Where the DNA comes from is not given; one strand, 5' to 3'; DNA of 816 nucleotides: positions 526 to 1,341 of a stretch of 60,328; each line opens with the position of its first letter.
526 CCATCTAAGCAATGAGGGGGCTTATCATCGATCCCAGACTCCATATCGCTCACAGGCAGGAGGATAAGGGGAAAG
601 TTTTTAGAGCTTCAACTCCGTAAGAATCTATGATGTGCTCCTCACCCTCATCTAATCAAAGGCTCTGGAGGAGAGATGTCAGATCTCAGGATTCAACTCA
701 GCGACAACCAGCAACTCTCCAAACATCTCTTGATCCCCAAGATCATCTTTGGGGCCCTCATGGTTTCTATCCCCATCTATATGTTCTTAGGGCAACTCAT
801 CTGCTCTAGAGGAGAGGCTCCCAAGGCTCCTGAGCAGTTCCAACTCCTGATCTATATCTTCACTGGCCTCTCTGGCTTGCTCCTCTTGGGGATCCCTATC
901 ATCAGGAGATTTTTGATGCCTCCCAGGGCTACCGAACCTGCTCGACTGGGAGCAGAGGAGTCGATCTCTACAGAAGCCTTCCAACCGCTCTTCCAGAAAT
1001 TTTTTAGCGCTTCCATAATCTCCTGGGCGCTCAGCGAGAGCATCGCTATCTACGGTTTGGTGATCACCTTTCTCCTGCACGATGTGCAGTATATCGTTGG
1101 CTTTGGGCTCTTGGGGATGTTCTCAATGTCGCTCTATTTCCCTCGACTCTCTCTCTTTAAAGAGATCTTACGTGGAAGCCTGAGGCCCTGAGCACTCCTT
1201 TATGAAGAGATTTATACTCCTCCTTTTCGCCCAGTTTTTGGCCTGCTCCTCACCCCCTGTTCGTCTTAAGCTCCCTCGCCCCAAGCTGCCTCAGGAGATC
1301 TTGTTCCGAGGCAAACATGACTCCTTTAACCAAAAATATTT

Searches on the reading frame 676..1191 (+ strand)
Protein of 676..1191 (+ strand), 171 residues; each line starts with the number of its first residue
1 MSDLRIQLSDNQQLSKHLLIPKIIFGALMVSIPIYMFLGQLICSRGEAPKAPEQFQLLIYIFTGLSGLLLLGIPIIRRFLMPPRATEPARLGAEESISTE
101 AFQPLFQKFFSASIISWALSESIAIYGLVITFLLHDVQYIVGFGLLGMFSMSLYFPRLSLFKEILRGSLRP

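Call 9: search_protein_families(library=pfam, proteins=[window:676-1191:+], max_evalue=0.001)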
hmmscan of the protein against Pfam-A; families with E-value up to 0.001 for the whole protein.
window:676-1191:+ (171 aa): 1 family
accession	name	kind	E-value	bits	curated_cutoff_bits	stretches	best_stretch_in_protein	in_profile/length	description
PF00137.26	ATP-synt_C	-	5e-06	27.1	24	1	101-134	30-60/60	ATP synthase subunit C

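Call 49: search_protein_families(library=phrogs, proteins=[window:676-1191:+], max_evalue=0.001)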
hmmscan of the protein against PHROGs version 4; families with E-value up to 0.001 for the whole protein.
window:676-1191:+ (171 aa): 0 families
